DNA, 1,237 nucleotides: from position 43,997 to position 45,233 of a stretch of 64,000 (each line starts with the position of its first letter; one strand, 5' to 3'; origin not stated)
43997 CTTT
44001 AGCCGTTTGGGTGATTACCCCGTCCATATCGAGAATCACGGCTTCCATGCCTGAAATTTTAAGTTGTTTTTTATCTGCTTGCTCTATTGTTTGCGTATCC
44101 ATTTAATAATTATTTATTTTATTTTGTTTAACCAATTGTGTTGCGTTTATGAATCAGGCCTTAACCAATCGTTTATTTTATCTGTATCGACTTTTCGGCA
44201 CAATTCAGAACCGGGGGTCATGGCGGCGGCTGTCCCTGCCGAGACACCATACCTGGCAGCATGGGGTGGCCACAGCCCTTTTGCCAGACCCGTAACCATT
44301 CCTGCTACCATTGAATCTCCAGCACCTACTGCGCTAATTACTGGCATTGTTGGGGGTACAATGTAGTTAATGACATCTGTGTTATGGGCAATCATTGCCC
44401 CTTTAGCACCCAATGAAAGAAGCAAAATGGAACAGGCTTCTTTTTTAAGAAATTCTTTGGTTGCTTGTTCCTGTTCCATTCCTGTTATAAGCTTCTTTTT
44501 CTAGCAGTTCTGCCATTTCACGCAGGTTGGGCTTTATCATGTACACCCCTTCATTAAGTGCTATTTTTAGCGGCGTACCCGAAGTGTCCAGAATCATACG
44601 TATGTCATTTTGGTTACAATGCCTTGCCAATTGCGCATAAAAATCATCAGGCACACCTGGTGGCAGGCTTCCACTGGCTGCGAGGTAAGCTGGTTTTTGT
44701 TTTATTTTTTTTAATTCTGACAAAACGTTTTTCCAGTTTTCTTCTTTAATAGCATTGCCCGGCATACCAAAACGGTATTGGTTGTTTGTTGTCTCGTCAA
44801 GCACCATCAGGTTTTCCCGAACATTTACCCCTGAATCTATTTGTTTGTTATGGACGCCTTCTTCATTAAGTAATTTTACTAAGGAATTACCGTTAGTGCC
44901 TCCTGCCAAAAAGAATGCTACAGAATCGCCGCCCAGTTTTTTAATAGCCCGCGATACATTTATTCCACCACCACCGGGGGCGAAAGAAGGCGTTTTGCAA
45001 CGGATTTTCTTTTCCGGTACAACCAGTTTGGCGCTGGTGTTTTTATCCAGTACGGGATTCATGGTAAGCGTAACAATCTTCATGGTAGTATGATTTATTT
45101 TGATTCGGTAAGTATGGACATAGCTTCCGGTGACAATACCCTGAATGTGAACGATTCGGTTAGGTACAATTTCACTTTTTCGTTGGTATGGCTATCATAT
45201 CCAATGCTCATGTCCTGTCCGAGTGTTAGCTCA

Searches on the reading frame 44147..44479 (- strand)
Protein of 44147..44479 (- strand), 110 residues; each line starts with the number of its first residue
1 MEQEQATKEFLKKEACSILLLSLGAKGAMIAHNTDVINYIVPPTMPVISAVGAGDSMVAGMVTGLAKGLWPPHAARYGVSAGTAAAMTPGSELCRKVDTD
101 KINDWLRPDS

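Call 5: search_protein_families(library=pfam, proteins=[window:44147-44479:-], max_evalue=0.01)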
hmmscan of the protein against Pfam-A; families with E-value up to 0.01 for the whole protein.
window:44147-44479:- (110 aa): 1 family
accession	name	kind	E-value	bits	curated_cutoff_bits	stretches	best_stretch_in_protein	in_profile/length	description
PF00294.29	PfkB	-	7.1e-14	52.3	25.8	1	4-94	209-298/302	pfkB family carbohydrate kinase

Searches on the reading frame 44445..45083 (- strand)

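Call 5: search_protein_families(library=pfam, proteins=[window:44445-45083:-], max_evalue=0.01)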
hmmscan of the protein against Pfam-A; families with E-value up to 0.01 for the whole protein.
window:44445-45083:- (212 aa): 1 family
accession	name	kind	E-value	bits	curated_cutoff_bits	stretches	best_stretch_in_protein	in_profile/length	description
PF00294.29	PfkB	-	3.9e-24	85.9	25.8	1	20-197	21-201/302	pfkB family carbohydrate kinase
